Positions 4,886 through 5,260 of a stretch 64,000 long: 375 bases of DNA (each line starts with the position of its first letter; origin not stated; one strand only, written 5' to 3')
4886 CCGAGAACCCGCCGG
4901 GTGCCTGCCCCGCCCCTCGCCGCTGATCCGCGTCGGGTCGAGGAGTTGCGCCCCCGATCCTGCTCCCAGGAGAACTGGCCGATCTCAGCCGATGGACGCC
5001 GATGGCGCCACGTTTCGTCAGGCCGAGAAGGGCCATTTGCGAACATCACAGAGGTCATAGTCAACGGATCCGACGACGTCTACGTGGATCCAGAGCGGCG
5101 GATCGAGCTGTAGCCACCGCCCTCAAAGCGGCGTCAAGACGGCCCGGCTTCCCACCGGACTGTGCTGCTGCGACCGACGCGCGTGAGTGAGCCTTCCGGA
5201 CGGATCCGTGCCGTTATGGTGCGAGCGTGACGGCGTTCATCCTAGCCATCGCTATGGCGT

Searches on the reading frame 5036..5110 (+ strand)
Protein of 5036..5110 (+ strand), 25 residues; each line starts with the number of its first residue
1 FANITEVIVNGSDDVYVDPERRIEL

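Call 28: search_protein_families(library=pfam, proteins=[window:5036-5110:+], max_evalue=10)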
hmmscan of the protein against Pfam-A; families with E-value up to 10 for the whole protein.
seq(25 aa): 0 families
